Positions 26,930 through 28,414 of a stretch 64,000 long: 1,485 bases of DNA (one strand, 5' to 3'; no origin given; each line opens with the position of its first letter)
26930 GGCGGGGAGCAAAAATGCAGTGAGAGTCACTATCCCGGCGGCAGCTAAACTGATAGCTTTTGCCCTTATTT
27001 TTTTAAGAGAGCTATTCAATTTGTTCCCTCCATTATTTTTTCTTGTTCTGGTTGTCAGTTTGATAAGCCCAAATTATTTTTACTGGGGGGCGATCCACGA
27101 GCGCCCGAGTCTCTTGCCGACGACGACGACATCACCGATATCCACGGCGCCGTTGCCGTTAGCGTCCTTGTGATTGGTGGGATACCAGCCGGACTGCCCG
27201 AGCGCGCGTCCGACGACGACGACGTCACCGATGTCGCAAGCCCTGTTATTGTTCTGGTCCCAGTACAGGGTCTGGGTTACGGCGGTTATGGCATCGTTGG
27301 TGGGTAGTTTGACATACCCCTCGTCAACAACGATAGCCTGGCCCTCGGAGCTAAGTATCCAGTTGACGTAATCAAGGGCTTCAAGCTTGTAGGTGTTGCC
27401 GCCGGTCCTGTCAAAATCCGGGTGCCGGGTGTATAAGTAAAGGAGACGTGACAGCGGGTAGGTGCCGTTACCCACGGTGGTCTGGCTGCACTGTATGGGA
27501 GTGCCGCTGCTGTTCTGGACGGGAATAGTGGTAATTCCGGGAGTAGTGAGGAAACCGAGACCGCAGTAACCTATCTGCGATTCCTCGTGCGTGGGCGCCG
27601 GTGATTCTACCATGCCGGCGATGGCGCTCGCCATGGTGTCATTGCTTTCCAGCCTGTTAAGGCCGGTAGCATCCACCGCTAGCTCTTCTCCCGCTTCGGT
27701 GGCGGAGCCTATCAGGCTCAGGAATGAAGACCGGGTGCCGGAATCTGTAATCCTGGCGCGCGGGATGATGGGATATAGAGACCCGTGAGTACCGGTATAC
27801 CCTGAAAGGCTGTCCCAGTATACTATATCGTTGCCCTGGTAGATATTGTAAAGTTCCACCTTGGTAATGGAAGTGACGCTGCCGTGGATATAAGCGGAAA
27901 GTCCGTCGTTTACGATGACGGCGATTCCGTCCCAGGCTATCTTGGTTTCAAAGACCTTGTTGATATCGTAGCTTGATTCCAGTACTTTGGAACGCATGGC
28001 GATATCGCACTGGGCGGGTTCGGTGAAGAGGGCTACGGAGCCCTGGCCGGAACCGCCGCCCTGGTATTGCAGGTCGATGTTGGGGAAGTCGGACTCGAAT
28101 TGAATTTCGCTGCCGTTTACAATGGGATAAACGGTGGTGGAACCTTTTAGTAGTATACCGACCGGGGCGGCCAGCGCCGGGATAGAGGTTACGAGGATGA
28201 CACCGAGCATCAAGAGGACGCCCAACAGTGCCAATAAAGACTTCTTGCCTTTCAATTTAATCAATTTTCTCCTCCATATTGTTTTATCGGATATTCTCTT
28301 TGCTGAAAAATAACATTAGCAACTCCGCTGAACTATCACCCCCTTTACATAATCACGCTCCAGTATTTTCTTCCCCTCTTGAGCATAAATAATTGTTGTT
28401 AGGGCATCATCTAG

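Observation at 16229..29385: The surface-display module is inserted inside the pst operon (pstS ... surface genes ... pstCAB-regulator)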

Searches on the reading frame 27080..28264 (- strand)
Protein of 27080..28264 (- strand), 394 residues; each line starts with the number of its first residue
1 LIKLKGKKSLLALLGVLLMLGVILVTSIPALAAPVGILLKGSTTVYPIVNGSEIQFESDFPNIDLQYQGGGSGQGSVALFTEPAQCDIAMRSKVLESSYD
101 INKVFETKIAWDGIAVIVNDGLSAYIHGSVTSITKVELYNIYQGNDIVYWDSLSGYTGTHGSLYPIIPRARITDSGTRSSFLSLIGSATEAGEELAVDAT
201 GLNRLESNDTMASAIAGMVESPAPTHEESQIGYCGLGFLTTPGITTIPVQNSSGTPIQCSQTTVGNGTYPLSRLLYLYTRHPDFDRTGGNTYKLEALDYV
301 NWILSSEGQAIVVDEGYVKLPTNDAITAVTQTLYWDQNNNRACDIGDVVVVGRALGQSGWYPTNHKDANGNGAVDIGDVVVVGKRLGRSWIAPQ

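Call 4: search_protein_families(library=pfam, proteins=[window:27080-28264:-], max_evalue=0.01)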
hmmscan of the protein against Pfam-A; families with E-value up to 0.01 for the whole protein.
window:27080-28264:- (394 aa): 1 family
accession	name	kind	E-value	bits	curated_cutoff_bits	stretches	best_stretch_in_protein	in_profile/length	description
PF12849.12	PBP_like_2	-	3.7e-20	73.3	27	1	33-307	6-267/267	PBP superfamily domain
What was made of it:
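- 27080..28264 (-): Dockerin-PstS: Sec signal peptide (no lipobox Cys), PstS-type binding domain, C-terminal two-segment dockerin (about residues 335-390). PBP_like_2 E=3.7e-20 (call 4).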

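Call 5: search_protein_families(library=ncbifam, proteins=[window:27080-28264:-], max_evalue=0.01)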
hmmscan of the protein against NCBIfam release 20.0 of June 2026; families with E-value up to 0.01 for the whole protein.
window:27080-28264:- (394 aa): 2 families
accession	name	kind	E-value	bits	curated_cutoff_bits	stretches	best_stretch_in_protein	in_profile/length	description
TIGR02136.1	ptsS_2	subfamily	2.6e-29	102.3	206.6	1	26-320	27-295/295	phosphate ABC transporter substrate-binding protein PstS family protein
TIGR00975.1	3a0107s03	equivalog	1.7e-07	30.6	205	1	40-266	4-227/315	phosphate ABC transporter substrate-binding protein PstS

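Call 11: find_encoding_contigs(protein=window:27080-28264:-, flank=10000, max_places=10)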
Protein window:27080-28264:- (394 aa): 1 contig read that carries it; 1 place shown.
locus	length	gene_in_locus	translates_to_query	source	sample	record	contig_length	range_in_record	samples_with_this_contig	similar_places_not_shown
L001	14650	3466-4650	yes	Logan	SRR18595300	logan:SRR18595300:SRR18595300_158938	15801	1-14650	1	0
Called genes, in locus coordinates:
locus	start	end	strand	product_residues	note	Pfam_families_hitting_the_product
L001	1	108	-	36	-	?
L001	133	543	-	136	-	PF01029:NusB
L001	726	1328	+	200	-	PF00174:Oxidored_molyb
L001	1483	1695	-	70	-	-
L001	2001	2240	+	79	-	-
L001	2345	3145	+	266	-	PF12849:PBP_like_2, PF01547:SBP_bac_1 (faint), PF13531:SBP_bac_11, PF12727:PBP_like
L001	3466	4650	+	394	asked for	PF12849:PBP_like_2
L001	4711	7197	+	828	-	PF07705:CARDB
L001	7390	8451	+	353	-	-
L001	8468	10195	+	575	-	PF07705:CARDB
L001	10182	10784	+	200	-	-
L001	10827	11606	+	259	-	-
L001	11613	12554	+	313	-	PF00528:BPD_transp_1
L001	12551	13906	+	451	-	PF00528:BPD_transp_1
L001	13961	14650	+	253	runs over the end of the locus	PF00005:ABC_tran, PF13304:AAA_21 (faint)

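Call 16: find_related_loci(query=window:27080-28264:-, collection=genome_contigs, flank=10000)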
Query window:27080-28264:- (394 aa) in genome_contigs; peptide patterns used: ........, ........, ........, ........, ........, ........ (x = any residue, [..] = any of these).
111 stretches matched a pattern, but none encodes a relative of the query by tblastn (E <= 1e-3).
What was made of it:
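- Tried and rejected: A genome scan with the single dockerin-PstS protein found no close relative (call 16).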

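Call 18: find_homologous_proteins(query=window:27080-28264:-, max_evalue=0.00001)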
Query window:27080-28264:- (394 aa): 98 proteins with E <= 0.00001 among 8000 candidates.
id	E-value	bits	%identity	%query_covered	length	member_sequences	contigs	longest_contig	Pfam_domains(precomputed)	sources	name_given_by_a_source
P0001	1.3e-258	875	100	99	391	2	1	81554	PF12849.13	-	-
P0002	6.6e-56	208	37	96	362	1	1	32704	PF00404.25,PF12849.13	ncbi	-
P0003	3.1e-48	183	35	98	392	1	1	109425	PF12849.13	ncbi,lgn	-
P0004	4.5e-43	166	34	98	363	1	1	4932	PF00404.25,PF01547.31,PF12849.13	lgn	-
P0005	6.3e-28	116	32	89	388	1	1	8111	PF12849.13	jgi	jgi:phosphate transport system substrate-binding protein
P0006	2.8e-18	84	33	75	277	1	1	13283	PF13531.12,PF12727.13,PF01547.31,PF12849.13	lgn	-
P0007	7.6e-18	83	33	75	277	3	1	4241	PF13531.12,PF12727.13,PF01547.31,PF12849.13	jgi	-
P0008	1.3e-17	82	30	80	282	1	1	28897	PF13531.12,PF12727.13,PF12849.13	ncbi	-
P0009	2.2e-16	78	32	72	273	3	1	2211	PF13531.12,PF12727.13,PF01547.31,PF12849.13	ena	-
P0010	9.5e-16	76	30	72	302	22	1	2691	PF13531.12,PF12727.13,PF12849.13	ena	-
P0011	1.2e-15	75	30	79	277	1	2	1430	PF12727.13,PF01547.31,PF12849.13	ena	-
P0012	2.1e-15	75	26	72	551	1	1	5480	PF13531.12,PF12727.13,PF13343.12,PF01547.31,PF12849.13,PF03466.26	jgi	jgi:phosphate transport system substrate-binding protein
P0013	5.4e-15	73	30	77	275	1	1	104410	PF13531.12,PF12727.13,PF12849.13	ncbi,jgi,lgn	ncbi:MAG: phosphate ABC transporter substrate-binding protein [Phycisphaerae bacterium]|jgi:phosphat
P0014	8.7e-15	73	29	77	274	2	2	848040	PF13531.12,PF12727.13,PF12849.13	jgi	jgi:phosphate transport system substrate-binding protein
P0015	6.0e-14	70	32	78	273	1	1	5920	PF13531.12,PF12727.13,PF01547.31,PF12849.13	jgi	jgi:phosphate transport system substrate-binding protein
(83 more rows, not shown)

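Call 19: find_encoding_contigs(protein=P0002, flank=10000, max_places=3)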
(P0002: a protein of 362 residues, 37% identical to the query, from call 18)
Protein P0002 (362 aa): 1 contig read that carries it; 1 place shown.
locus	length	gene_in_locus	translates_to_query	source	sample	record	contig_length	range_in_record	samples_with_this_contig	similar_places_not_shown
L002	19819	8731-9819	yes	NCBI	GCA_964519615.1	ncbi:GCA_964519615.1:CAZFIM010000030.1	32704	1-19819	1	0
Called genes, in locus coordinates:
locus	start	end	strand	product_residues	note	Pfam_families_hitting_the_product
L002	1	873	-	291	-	?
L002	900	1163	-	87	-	PF00312:Ribosomal_S15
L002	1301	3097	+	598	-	PF05496:RuvB_N (faint), PF13177:DNA_pol3_delta2, PF00004:AAA, PF22608:DNAX_ATPase_lid, PF12169:DNA_pol3_gamma3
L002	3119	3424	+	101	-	PF02575:YbaB_DNA_bd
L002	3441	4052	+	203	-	PF21176:RecR_HhH, PF02132:RecR_ZnF (weak), PF01751:Toprim, PF13662:Toprim_4, PF21175:RecR_C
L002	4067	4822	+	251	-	PF11967:RecO_N, PF02565:RecO_C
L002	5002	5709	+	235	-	PF00072:Response_reg, PF00486:Trans_reg_C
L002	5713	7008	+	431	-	PF00989:PAS, PF08448:PAS_4 (weak), PF13426:PAS_9 (faint), PF00512:HisKA, PF02518:HATPase_c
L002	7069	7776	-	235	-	PF00072:Response_reg, PF00486:Trans_reg_C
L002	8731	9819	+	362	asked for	PF12849:PBP_like_2, PF00404:Dockerin_1 (weak)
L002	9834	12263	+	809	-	PF07705:CARDB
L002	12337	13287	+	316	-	-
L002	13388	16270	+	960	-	PF00963:Cohesin (weak), PF07705:CARDB, PF16656:Pur_ac_phosph_N (faint), PF00041:fn3 (weak)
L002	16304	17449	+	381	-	PF07705:CARDB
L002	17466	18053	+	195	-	-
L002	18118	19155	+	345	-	-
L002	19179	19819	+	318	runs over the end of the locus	PF00528:BPD_transp_1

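Call 20: find_encoding_contigs(protein=P0003, flank=10000, max_places=3)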
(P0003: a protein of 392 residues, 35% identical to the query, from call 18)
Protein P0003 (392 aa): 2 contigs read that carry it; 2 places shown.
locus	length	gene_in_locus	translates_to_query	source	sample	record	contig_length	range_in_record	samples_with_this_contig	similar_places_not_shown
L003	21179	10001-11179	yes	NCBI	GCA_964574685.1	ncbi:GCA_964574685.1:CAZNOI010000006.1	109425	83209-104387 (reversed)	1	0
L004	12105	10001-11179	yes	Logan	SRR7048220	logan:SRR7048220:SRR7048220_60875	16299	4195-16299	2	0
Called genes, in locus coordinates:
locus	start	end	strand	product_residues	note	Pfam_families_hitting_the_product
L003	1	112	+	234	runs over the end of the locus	PF00072:Response_reg, PF00486:Trans_reg_C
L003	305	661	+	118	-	-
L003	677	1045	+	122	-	-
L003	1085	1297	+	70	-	-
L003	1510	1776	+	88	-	-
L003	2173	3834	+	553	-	PF03466:LysR_substrate (faint), PF12849:PBP_like_2, PF13531:SBP_bac_11, PF12727:PBP_like, PF12849:PBP_like_2, PF12727:PBP_like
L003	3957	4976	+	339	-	PF00528:BPD_transp_1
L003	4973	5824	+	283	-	PF00528:BPD_transp_1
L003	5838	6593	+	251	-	PF02463:SMC_N (weak), PF00005:ABC_tran, PF13304:AAA_21 (faint)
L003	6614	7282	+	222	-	PF01895:PhoU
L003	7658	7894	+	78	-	-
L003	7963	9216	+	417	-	-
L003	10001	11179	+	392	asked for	PF12849:PBP_like_2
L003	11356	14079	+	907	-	PF07705:CARDB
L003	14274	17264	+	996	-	PF25470:DUF7901, PF20009:GEVED, PF25470:DUF7901, PF07705:CARDB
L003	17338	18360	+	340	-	PF00963:Cohesin (weak)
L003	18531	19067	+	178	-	-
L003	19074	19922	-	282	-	PF02463:SMC_N (weak), PF00005:ABC_tran, PF13304:AAA_21 (faint)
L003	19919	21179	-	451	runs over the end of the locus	PF00528:BPD_transp_1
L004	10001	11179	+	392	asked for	PF12849:PBP_like_2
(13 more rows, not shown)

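Call 21: find_encoding_contigs(protein=P0005, flank=10000, max_places=3)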
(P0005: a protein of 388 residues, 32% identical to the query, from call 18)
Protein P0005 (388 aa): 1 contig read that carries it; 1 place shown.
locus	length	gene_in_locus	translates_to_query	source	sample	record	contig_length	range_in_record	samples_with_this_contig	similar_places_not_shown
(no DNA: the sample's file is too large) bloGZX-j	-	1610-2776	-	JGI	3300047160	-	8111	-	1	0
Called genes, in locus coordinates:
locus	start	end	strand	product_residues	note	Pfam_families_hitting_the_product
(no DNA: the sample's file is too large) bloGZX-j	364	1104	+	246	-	PF00072:Response_reg, PF00196:GerE, PF08281:Sigma70_r4_2 (faint)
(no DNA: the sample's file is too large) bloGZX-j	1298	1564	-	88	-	-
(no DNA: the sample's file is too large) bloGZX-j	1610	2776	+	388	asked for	PF12849:PBP_like_2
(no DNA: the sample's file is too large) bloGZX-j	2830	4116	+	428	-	PF00963:Cohesin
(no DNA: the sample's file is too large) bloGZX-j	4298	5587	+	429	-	PF00963:Cohesin (weak)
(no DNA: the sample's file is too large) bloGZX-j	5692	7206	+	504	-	-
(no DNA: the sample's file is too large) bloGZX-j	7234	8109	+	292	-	?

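Call 22: find_encoding_contigs(protein=P0004, flank=10000, max_places=3)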
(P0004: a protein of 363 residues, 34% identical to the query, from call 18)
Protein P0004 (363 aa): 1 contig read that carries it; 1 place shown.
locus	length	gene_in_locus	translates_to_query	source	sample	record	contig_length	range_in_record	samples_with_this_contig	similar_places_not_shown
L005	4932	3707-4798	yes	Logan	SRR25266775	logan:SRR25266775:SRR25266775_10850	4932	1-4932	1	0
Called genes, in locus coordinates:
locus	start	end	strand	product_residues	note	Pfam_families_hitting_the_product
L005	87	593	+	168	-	-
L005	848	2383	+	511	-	PF00245:Alk_phosphatase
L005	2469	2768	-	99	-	-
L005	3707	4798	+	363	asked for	PF01547:SBP_bac_1 (faint), PF12849:PBP_like_2, PF00404:Dockerin_1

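Call 52: search_solved_structures(query=window:27080-28264:-, max_evalue=0.001, show_alignments=2)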
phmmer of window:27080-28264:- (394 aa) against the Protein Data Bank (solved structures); distinct sequences matched with E-value up to 0.001: 9.
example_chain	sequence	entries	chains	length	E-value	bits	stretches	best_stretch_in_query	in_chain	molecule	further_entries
4pqj_A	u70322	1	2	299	1.4e-12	50.4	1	41-329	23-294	Phosphate binding protein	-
4omb_A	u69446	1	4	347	2e-12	49.9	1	41-329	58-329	Phosphate binding protein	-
1twy_A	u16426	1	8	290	2.4e-12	49.6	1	13-274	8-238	ABC transporter, periplasmic substrate-binding protein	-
4gd5_A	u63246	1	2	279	1.9e-10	43.3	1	7-320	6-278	Phosphate ABC transporter, phosphate-binding protein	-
4q8r_A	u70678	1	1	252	1.3e-09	40.7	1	37-320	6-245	Phosphate ABC transporter, phosphate-binding protein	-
4jwo_A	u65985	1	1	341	1e-08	37.7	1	33-323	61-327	Phosphate binding protein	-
4h1x_A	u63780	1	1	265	2.5e-08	36.4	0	170-323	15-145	Phosphate-binding protein pstS 2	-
4n13_A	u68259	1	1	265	0.00021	23.5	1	39-320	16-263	Phosphate ABC transporter, periplasmic phosphate-binding protein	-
9l8j_A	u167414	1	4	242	0.00091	21.4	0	35-185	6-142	Sll0540 protein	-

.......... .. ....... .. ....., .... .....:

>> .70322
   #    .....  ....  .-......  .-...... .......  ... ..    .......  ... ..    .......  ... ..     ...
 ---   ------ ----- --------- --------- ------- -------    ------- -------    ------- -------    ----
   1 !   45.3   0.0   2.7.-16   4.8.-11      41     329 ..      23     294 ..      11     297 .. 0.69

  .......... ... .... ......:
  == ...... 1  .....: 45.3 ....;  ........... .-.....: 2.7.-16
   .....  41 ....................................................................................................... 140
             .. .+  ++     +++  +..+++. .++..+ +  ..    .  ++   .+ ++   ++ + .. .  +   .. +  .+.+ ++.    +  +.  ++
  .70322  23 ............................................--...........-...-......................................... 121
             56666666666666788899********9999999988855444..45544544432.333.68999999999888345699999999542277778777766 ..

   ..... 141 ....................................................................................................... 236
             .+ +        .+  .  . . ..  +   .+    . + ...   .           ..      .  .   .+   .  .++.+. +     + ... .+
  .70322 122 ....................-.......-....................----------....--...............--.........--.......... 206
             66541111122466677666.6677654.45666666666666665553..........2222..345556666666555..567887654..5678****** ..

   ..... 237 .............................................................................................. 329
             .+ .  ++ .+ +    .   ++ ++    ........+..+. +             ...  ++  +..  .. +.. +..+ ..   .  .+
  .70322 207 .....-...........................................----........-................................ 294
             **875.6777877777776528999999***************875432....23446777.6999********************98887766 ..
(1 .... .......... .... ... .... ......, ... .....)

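Call 54: search_protein_representatives(alignment_id=A3)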
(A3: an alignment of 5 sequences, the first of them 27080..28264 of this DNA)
Query: 5 sequences, 364 profile positions. Proteins with E-value up to 0.001 (for the whole library): 19363; up to 1e-10: 6870; up to 1e-30: 597. The best 150 are listed.
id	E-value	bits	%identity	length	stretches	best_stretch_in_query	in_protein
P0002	3.0e-161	552.8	-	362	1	1-364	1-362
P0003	2.2e-155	533.5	-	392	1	1-364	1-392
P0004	4.2e-154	529.3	-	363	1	1-364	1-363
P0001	2.8e-149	513.5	-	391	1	4-364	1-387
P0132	1.5e-128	445.3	-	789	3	36-306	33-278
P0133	4.3e-108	377.9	-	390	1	18-364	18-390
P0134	1.8e-106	372.6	-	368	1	6-364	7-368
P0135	4.8e-101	354.8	-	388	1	14-364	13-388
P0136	1.6e-99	349.8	-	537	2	5-303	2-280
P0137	1.6e-99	349.7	-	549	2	37-305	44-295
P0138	3.1e-99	348.8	-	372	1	13-364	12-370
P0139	1.1e-97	343.7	-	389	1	7-364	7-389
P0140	5.1e-94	331.6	-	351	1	7-364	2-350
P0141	7.2e-93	327.8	-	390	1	30-364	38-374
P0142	1.9e-91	323.1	-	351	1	1-364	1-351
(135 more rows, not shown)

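Call 57: search_protein_families(library=pfam, alignment_id=A6, max_evalue=0.01)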
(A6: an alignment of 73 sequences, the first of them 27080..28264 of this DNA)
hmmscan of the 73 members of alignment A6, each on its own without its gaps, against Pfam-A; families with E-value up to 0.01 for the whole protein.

A. member 1, window:27080-28264:- (394 aa): 1 family
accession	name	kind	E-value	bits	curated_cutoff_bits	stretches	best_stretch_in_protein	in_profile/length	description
PF12849.12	PBP_like_2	-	3.7e-20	73.3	27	1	33-307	6-267/267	PBP superfamily domain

B. families by the number of members that match (of 73 scanned): 14 families
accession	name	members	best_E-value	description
PF12849.12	PBP_like_2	73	6e-33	PBP superfamily domain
PF00404.24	Dockerin_1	42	1.5e-09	Dockerin type I domain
PF12727.12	PBP_like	13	2e-07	PBP superfamily domain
PF13531.11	SBP_bac_11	5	3e-08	Bacterial extracellular solute-binding protein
PF00036.39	EF-hand_1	3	0.00012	EF hand domain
PF13202.12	EF-hand_5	2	0.00066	EF hand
PF02563.21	Poly_export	2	0.0065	Polysaccharide biosynthesis/export protein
PF13405.12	EF-hand_6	2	0.0072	EF-hand domain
PF01547.30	SBP_bac_1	1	1.8e-05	Bacterial extracellular solute-binding protein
PF13416.11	SBP_bac_8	1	0.00039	Bacterial extracellular solute-binding protein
PF24085.1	DUF7370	1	0.0038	Family of unknown function (DUF7370)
PF03466.25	LysR_substrate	1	0.0043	LysR substrate binding domain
PF09329.16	zf-primase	1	0.0052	Primase zinc finger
PF25595.1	Phage_TTP_16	1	0.006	Phage tail tube protein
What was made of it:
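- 27080..28264 (-): 42 of 73 family members hit Pfam Dockerin_1 (call 57).
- On Dockerin module: 42 of 73 family members hit at E<=0.01, best 1.5e-9 (call 57).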
